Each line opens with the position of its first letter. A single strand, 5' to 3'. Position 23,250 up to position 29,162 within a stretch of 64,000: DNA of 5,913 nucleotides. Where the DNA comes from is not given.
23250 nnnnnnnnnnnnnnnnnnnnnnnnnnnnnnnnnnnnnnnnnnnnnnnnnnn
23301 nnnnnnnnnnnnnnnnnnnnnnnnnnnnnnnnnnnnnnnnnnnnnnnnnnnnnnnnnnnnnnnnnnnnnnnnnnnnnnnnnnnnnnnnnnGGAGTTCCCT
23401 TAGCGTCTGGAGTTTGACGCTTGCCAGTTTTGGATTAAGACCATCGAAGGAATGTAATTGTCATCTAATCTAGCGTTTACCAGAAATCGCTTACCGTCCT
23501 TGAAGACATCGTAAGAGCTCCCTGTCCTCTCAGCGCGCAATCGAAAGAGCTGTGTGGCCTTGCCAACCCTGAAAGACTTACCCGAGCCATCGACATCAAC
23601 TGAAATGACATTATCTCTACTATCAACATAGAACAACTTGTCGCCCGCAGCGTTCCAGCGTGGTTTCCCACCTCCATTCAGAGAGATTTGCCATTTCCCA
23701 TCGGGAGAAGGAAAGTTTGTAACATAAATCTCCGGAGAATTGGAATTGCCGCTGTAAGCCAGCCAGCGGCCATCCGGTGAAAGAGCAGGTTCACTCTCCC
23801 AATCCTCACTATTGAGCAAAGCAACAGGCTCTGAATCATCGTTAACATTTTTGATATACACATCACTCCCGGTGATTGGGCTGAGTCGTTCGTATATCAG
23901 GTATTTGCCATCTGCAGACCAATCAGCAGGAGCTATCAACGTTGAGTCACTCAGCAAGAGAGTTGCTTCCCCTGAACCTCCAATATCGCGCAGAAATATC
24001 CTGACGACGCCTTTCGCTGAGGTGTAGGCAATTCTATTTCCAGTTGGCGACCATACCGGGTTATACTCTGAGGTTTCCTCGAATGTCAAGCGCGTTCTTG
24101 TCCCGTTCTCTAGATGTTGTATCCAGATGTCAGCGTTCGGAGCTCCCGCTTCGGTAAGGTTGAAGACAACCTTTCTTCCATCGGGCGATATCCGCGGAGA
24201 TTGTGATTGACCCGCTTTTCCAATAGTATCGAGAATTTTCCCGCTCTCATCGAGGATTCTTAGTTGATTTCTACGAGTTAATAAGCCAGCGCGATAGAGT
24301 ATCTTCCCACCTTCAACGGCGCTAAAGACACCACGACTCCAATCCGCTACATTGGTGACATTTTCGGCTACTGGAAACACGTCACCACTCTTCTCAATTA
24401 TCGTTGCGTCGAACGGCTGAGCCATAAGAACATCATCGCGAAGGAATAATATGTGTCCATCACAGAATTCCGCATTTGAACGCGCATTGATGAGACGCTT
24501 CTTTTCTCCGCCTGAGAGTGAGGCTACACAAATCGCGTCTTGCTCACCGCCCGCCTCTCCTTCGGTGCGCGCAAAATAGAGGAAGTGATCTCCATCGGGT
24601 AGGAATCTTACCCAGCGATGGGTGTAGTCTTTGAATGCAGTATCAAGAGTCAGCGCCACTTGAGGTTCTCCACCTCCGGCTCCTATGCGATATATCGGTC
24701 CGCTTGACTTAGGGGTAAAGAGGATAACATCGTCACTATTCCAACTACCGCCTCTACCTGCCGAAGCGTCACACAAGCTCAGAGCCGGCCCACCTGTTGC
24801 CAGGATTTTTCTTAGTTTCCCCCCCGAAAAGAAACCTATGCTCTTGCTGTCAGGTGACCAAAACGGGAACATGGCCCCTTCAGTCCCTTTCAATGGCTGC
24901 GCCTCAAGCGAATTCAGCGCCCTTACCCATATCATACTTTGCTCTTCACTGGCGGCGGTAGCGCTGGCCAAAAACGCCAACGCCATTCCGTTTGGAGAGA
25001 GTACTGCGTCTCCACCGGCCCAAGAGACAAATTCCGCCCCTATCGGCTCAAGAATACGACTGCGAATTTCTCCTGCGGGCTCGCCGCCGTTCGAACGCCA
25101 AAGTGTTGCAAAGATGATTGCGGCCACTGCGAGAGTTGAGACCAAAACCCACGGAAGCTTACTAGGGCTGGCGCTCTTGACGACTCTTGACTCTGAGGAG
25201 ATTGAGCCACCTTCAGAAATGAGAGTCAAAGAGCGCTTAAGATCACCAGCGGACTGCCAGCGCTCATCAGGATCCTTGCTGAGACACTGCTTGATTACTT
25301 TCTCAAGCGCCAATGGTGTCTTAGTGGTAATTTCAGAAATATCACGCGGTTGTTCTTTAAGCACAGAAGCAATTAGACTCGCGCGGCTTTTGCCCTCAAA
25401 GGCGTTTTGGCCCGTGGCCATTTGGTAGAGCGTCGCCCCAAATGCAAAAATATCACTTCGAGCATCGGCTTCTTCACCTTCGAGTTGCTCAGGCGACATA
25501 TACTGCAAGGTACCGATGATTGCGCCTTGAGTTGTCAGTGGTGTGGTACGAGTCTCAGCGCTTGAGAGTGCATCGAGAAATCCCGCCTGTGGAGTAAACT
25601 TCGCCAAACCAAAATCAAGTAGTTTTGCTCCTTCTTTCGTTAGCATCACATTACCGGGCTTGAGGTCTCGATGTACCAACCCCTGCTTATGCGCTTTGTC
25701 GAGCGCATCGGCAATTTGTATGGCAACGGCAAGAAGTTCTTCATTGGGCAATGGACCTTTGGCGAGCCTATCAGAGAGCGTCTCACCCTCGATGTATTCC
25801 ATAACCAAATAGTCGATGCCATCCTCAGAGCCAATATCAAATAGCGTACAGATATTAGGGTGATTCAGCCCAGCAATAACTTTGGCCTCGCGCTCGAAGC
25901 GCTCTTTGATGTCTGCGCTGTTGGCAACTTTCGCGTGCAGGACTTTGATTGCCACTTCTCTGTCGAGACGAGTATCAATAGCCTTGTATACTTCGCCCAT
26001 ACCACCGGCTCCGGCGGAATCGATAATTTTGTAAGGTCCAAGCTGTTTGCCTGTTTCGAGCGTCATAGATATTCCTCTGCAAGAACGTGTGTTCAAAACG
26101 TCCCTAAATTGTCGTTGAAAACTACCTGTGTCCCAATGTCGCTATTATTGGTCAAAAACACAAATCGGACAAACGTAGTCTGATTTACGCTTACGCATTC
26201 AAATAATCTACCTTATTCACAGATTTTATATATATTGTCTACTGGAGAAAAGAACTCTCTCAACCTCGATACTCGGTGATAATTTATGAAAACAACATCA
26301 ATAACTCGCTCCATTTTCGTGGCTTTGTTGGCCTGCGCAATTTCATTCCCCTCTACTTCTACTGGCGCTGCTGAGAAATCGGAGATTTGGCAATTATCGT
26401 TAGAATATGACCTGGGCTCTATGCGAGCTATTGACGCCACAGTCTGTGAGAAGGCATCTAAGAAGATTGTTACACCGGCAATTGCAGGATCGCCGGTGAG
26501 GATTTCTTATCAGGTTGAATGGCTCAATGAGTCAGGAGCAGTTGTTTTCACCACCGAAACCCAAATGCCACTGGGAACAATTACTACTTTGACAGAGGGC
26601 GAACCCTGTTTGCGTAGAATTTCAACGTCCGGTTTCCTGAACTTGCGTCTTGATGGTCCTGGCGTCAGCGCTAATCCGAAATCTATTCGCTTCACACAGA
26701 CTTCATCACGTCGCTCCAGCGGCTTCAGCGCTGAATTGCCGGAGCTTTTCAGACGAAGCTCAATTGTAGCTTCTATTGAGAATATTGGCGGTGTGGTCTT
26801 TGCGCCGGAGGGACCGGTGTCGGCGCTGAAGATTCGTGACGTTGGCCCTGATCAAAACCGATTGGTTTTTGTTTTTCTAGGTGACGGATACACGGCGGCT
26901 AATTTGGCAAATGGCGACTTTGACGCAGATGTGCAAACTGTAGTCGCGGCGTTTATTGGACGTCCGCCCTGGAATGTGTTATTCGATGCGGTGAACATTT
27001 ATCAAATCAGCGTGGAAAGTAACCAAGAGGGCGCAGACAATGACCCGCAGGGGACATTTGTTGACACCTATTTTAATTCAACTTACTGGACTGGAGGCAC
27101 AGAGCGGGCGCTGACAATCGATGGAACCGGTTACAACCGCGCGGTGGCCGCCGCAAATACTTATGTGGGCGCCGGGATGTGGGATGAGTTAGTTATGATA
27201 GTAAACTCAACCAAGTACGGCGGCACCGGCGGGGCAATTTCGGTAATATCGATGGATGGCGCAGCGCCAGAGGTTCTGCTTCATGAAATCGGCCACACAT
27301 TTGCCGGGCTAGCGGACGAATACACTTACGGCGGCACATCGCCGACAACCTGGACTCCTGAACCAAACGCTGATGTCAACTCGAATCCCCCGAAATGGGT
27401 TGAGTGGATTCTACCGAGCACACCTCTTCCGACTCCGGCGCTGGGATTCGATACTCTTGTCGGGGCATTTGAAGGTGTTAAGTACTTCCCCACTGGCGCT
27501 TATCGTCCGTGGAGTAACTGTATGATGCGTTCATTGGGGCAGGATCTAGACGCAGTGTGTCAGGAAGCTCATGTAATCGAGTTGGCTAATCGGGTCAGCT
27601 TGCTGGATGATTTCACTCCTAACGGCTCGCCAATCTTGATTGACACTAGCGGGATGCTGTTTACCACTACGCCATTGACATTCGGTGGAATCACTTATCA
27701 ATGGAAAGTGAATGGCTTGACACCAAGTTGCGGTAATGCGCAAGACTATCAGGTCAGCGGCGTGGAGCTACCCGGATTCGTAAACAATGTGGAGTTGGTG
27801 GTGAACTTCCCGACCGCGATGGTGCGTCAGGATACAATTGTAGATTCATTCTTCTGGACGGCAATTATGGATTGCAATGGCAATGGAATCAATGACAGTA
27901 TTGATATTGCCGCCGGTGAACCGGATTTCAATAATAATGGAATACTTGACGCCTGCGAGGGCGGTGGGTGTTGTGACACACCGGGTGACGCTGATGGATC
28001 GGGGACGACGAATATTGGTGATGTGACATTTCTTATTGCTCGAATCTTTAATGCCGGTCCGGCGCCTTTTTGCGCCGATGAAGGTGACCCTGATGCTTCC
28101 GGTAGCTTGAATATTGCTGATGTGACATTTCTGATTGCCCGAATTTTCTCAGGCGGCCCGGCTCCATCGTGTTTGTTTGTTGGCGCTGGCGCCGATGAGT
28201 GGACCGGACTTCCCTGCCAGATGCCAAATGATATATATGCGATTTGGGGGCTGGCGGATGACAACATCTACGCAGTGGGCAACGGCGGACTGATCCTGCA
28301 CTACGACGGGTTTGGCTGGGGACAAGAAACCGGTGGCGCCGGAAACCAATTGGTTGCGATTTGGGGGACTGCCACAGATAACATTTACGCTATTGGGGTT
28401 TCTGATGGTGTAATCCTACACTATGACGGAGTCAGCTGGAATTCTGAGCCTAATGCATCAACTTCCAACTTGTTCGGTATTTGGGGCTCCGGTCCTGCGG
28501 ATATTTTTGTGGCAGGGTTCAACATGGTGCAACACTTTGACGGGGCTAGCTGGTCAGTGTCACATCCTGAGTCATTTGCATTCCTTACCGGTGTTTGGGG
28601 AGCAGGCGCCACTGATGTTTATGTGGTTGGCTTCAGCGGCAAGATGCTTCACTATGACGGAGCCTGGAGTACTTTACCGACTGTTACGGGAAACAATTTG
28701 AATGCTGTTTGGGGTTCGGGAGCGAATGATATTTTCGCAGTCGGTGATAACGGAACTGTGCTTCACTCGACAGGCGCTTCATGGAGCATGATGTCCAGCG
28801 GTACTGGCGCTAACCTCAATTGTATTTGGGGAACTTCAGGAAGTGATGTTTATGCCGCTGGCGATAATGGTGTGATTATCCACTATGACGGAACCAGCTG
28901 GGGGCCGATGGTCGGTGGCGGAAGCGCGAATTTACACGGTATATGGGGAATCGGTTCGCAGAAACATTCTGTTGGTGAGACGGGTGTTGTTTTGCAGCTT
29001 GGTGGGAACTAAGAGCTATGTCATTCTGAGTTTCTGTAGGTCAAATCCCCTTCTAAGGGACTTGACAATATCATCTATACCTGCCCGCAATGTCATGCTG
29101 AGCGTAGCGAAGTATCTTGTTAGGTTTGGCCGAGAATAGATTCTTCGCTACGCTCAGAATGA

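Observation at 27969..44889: A cysteine-bracketed double dockerin-like module shared by four otherwise unrelated secreted proteins, with no visible cohesin partner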

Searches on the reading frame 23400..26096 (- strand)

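Call 14: search_protein_families(library=pfam, proteins=[window:23400-26096:-], max_evalue=0.01)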
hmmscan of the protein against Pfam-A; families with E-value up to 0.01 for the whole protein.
window:23400-26096:- (898 aa): 9 families
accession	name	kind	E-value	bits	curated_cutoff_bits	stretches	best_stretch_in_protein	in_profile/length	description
PF00069.31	Pkinase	-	1.4e-48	166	31.7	1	22-281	1-253/263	Protein kinase domain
PF07714.23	PK_Tyr_Ser-Thr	-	9.4e-35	120.6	23.1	1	26-280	5-249/258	Protein tyrosine and serine/threonine kinase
PF07676.18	PD40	-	8.1e-25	86.6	20.9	3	759-792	3-38/38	WD40-like Beta Propeller Repeat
PF01636.29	APH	-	1.8e-09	38.1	23.2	1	120-169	149-201/239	Phosphotransferase enzyme family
PF03109.22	ABC1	-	9.4e-09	35.2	22.9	1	95-168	143-217/244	ABC1 atypical kinase-like domain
PF02897.21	Peptidase_S9_N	-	1.3e-07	31.2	24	1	635-763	130-274/414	Prolyl oligopeptidase, N-terminal beta-propeller domain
PF00930.27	DPPIV_N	-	1.1e-06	28.1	22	0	629-676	43-84/354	Dipeptidyl peptidase IV (DPP IV) N-terminal region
PF01163.29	RIO1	-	0.00011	22.3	22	1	96-163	82-149/187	RIO domain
PF17667.7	Pkinase_fungal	-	0.0015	17.8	24.1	1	119-216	286-376/387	Fungal protein kinase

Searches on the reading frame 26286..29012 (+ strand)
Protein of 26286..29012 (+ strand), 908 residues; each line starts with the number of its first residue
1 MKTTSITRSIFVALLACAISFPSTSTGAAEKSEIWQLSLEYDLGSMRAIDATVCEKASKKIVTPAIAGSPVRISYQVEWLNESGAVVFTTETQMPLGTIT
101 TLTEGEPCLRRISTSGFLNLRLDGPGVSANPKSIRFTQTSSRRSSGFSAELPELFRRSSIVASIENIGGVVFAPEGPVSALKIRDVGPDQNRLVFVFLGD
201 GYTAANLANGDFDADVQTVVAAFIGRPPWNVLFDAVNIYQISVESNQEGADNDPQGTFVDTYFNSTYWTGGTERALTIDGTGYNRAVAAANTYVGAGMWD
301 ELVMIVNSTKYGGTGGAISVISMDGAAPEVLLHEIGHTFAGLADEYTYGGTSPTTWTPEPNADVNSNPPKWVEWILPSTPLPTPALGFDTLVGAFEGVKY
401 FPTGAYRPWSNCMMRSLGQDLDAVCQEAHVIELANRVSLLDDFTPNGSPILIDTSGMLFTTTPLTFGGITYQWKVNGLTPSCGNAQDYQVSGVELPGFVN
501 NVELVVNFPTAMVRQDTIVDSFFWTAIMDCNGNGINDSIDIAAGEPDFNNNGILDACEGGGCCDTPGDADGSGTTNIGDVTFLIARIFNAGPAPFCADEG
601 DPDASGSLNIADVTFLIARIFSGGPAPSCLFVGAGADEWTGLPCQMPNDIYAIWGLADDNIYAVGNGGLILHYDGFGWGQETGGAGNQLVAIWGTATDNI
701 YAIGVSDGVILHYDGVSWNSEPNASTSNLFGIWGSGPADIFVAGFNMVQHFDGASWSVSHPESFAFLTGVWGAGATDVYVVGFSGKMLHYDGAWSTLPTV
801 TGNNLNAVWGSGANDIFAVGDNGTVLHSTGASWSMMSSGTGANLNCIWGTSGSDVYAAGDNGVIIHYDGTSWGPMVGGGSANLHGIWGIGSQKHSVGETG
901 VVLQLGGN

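Call 11: search_protein_families(library=pfam, proteins=[window:26286-29012:+], max_evalue=1)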
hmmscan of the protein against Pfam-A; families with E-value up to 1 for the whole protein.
window:26286-29012:+ (908 aa): 2 families
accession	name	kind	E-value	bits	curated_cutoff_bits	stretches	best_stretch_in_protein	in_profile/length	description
PF09471.16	Peptidase_M64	-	1.7e-33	116.5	26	2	182-384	2-206/302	IgA Peptidase M64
PF00404.24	Dockerin_1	-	0.075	13.7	22.9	0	566-620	1-56/57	Dockerin type I domain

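Call 12: search_protein_families(library=ncbifam, proteins=[window:26286-29012:+], max_evalue=1)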
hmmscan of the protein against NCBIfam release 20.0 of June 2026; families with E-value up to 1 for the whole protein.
window:26286-29012:+ (908 aa): 0 families

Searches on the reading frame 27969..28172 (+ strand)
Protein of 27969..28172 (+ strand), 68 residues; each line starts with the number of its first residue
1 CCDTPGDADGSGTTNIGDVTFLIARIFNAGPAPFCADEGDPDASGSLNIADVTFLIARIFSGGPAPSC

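Call 11: search_protein_families(library=pfam, proteins=[window:27969-28172:+], max_evalue=1)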
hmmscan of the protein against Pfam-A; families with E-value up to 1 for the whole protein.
seq(68 aa): 4 families
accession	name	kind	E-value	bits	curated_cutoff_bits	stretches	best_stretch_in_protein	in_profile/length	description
PF00404.24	Dockerin_1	-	0.0084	16.7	22.9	1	5-59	1-56/57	Dockerin type I domain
PF17121.11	zf-C3HC4_5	-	0.14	12.5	27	0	23-33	34-44/51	Zinc finger, C3HC4 type (RING finger)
PF25437.1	BRWD1_N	-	0.16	12.7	27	0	46-64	12-30/90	BRWD1-like, N-terminal domain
PF22174.2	NMB1110-like_C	-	0.17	12.2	27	0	48-63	38-53/69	Tail protein, C-terminal domain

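Call 12: search_protein_families(library=ncbifam, proteins=[window:27969-28172:+], max_evalue=1)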
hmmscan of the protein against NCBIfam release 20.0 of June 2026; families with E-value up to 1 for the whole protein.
seq(68 aa): 0 families
